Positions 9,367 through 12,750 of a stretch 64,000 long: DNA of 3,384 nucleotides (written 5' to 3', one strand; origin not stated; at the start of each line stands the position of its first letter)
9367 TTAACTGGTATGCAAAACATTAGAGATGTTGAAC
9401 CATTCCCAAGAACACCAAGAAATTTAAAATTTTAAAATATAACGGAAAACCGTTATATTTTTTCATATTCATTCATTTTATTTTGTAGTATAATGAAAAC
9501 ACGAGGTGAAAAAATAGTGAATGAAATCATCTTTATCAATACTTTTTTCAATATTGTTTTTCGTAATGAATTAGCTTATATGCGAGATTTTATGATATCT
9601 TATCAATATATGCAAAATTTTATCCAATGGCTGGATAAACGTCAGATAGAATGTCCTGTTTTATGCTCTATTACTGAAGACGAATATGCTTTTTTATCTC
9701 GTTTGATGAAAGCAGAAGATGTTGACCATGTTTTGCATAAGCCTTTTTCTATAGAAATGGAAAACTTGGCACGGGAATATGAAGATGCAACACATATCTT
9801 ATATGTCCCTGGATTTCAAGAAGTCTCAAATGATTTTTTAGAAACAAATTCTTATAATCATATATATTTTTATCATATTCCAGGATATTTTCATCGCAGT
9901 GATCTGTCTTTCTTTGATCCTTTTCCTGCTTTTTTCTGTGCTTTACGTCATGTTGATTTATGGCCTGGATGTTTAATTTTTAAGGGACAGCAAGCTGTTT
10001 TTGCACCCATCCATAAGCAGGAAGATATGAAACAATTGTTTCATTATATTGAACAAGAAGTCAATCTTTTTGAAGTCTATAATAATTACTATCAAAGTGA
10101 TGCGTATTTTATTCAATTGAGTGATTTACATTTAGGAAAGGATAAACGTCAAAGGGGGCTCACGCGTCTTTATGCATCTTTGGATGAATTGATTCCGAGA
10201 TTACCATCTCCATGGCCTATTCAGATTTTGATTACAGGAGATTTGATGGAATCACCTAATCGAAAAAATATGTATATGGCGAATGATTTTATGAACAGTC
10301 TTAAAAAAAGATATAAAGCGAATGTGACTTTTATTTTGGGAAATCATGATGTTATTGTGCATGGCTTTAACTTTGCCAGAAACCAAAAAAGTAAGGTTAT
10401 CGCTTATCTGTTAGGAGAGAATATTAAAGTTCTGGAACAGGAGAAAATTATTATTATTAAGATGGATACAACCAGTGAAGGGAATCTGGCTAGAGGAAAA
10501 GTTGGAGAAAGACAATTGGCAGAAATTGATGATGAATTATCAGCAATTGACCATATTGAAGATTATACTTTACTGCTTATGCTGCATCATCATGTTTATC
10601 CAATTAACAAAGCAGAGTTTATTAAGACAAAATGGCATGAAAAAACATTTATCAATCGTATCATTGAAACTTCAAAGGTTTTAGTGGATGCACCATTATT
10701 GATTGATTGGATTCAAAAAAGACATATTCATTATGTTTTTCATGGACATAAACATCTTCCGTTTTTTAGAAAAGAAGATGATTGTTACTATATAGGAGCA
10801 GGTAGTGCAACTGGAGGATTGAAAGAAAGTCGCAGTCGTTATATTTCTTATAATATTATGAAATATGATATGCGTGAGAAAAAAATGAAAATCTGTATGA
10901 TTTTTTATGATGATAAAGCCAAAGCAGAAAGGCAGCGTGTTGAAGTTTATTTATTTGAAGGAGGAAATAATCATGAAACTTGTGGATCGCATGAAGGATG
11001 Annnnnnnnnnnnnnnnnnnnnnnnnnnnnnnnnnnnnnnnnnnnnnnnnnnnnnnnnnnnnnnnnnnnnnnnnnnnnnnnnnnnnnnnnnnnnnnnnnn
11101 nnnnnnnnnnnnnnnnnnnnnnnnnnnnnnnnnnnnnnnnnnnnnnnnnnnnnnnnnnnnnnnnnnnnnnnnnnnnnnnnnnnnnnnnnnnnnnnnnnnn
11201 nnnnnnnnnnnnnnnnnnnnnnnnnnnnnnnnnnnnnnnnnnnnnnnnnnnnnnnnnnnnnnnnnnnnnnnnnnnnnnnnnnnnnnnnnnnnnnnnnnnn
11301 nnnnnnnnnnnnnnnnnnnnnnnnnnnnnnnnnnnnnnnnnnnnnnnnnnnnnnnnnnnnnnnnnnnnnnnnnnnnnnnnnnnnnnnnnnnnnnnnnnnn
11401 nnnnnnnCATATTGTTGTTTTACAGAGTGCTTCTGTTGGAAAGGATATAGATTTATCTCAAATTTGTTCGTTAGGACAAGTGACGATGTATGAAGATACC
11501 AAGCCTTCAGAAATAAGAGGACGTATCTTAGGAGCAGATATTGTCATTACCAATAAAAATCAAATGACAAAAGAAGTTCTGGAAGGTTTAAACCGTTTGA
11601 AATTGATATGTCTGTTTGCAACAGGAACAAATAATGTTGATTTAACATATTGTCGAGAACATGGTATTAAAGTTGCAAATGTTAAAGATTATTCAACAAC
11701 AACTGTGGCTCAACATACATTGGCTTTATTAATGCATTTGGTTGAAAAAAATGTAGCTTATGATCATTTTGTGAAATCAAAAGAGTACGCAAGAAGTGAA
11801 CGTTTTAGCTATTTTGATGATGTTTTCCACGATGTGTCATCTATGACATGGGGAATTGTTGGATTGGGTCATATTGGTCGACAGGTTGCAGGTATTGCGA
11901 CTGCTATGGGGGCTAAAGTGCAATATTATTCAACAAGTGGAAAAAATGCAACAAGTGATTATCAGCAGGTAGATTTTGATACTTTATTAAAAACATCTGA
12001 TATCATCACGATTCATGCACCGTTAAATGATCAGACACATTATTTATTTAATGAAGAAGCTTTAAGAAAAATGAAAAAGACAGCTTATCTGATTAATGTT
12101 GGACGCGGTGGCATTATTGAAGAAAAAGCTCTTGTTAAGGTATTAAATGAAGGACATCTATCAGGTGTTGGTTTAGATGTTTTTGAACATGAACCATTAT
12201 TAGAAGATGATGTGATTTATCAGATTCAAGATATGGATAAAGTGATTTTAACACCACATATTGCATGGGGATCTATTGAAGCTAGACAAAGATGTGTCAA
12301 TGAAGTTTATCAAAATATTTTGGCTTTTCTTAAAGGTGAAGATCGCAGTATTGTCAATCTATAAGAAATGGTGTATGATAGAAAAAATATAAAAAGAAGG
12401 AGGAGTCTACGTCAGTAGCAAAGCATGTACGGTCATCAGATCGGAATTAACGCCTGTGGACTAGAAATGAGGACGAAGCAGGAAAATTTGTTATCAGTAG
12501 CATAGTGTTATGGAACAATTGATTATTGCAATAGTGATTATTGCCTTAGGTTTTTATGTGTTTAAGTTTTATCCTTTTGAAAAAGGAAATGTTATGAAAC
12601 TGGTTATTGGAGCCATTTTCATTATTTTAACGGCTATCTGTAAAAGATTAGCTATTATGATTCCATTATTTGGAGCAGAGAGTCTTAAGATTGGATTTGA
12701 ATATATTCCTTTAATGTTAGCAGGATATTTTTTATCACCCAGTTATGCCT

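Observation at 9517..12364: Overlapping phosphoesterase + middle-component::dehydrogenase gene pair: a candidate repurposed ABC-3C/Lamassu-like module without its ATPase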

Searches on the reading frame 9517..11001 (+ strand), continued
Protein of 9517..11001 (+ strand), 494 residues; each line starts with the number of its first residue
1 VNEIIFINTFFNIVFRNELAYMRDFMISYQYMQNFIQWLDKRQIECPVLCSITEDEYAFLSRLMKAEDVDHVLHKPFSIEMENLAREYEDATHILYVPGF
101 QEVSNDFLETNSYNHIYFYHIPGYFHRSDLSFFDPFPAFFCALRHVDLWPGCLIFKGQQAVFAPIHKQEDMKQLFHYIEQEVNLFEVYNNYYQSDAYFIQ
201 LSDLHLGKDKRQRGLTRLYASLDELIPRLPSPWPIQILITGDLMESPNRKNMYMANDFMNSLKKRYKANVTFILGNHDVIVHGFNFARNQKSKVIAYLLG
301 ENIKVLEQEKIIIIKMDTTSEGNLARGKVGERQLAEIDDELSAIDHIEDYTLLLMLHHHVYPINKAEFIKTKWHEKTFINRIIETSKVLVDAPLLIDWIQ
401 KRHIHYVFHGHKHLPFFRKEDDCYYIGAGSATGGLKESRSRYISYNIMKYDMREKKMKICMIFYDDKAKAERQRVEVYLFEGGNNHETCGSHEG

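Call 73: search_protein_families(library=padloc, proteins=[L005:11146-12594:+, L005:13243-13464:+, L076:3945-5594:+, L071:6485-8098:+, L073:521-2095:+, L053:6956-8434:+, L032:7001-8449:+, L008:8001-9446:+], max_evalue=0.01)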
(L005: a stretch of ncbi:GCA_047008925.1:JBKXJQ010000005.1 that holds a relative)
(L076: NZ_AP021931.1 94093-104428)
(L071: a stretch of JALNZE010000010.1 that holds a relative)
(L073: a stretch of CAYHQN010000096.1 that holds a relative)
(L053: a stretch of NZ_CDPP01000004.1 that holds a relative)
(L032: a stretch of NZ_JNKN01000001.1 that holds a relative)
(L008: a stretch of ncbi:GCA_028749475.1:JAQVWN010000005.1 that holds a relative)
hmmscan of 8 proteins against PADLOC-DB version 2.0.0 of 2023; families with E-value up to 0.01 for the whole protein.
L005:11146-12594:+ (482 aa): 0 families

L005:13243-13464:+ (73 aa): 7 families
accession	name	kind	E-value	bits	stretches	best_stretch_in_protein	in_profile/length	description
PDLC04434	PDC-M13A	-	1.3e-27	93.7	1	2-72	5-77/78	-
PDLC04433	PDC-M13A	-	2.3e-14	51.7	1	1-68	1-68/74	-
PDLC04445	PDC-M13C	-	1.4e-13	48.8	1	7-66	3-62/70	-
PDLC04435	PDC-M13A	-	2.8e-12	44.6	1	5-70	4-69/72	-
PDLC04446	PDC-M13C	-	3.7e-05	21.8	1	7-65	3-58/69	-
PDLC04416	PDC-M10B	-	0.0001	20.7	1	5-64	12-70/156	-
PDLC04414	PDC-M10B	-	0.00011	20.6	1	1-65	1-64/147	-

L076:3945-5594:+ (549 aa): 2 families
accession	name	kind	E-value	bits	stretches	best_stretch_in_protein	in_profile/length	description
PDLC00736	Effector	-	2.4e-09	34.6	1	222-467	15-235/561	Endonuclease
PDLC05051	PDC-S60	-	5.9e-09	32.6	1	202-302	3-96/1027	-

L071:6485-8098:+ (537 aa): 1 family
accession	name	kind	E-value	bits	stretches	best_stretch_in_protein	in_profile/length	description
PDLC04908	PDC-S10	-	0.0025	15.1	0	283-333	25-72/223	-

L073:521-2095:+ (524 aa): 0 families

L053:6956-8434:+ (492 aa): 1 family
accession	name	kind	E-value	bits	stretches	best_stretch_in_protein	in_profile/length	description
PDLC04908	PDC-S10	-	0.0061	13.8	0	248-316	32-99/223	-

L032:7001-8449:+ (482 aa): 1 family
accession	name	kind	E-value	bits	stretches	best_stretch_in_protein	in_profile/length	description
PDLC04908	PDC-S10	-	0.00017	18.9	1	233-300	34-99/223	-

L008:8001-9446:+ (481 aa): 0 families

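Call 74: search_dna_similar(query=window:9517-10998:+, collection=phages, mode=protein, max_evalue=0.001, max_rows=10)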
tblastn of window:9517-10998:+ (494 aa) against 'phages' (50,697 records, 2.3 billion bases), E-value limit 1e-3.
Records with a match: 1; places in all: 1; records where one place covers at least 80% of the query: 0.
Best place of each record, by identity: <60% 1.
By first word of the organism name: Bacteriophage 1.
By host as written in the record: - 1.
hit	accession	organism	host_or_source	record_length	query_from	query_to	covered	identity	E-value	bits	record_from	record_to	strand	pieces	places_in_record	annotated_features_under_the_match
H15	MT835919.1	Bacteriophage sp.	human fecal samples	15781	237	419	37%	25.7%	2e-5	54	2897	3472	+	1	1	record has no annotation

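Call 87: find_related_loci(query=A5, collection=metagenome_contigs, flank=6000)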
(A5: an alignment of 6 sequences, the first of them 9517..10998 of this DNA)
Query A5 (494 aa) in metagenome_contigs; peptide patterns used: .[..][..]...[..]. (x = any residue, [..] = any of these).
210 stretches matched a pattern; 151 encode a relative of the query (tblastn E <= 1e-3); the best 80 are kept; 80 distinct loci.
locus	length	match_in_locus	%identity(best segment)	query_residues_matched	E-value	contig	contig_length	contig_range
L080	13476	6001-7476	82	1-493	0e+0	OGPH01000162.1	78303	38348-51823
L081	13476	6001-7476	81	1-493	0e+0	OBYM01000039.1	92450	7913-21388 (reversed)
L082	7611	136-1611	81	1-493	0e+0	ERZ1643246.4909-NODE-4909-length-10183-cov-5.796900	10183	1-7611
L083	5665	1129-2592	79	1-489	0e+0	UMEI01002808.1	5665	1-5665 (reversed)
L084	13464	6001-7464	68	1-489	0e+0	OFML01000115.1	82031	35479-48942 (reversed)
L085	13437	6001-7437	69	1-480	0e+0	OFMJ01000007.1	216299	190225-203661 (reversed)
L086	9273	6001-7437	69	1-480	0e+0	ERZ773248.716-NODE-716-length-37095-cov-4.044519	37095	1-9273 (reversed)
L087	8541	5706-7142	69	1-480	0e+0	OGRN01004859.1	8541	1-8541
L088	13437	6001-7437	69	1-480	0e+0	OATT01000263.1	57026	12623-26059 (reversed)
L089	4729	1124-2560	67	1-481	0e+0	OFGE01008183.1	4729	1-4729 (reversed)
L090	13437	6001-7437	64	1-480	0e+0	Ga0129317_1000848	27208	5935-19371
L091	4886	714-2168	61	1-485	0e+0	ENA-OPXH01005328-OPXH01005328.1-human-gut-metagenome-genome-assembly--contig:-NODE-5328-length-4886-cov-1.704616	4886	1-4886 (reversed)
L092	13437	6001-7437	66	1-480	0e+0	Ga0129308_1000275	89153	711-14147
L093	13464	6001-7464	61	1-489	0e+0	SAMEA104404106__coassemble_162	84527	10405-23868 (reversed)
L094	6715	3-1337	64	31-481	0e+0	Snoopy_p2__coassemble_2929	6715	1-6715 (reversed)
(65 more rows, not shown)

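Call 91: find_related_loci(query=A5, collection=viral_contigs, flank=6000)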
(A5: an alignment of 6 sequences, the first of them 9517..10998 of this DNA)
Query A5 (494 aa) in viral_contigs; peptide patterns used: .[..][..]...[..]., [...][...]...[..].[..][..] (x = any residue, [..] = any of these).
63 stretches matched a pattern; 12 encode a relative of the query (tblastn E <= 1e-3); 12 distinct loci.
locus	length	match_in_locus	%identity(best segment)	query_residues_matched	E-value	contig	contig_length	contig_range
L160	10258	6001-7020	24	123-450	1e-23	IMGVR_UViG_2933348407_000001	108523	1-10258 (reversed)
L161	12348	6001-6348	26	297-417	5e-7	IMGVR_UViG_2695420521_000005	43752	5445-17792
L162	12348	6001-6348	26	297-417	5e-7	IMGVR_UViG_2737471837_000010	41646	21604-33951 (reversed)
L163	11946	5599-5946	26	297-417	5e-7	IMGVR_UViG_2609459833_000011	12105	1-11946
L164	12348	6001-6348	26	297-417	5e-7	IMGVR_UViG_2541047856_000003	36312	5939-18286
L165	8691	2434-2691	29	327-416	6e-7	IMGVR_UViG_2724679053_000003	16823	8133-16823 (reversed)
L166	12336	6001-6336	26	297-413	9e-7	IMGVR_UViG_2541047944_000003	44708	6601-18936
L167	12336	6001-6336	26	297-413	8e-7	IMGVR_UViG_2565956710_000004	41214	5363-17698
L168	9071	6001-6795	20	194-413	1e-4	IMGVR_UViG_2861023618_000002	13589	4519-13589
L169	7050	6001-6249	35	198-278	8e-5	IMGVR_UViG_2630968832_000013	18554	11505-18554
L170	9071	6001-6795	20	194-413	1e-4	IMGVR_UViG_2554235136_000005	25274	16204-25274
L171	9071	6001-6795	20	194-413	1e-4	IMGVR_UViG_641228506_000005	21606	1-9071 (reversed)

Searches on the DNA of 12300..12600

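Call 55: search_rna_families(source=window, start=12300, end=12600, threshold=evalue, max_evalue=1)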
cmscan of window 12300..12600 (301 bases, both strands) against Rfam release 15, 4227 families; matches with E-value up to 1: 1.
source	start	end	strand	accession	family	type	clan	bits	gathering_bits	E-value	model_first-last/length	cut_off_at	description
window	12453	12484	+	RF03064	RAGATH-18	Gene; sRNA;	-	23.1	44.9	0.039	1-71/71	no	RAGATH-18 RNA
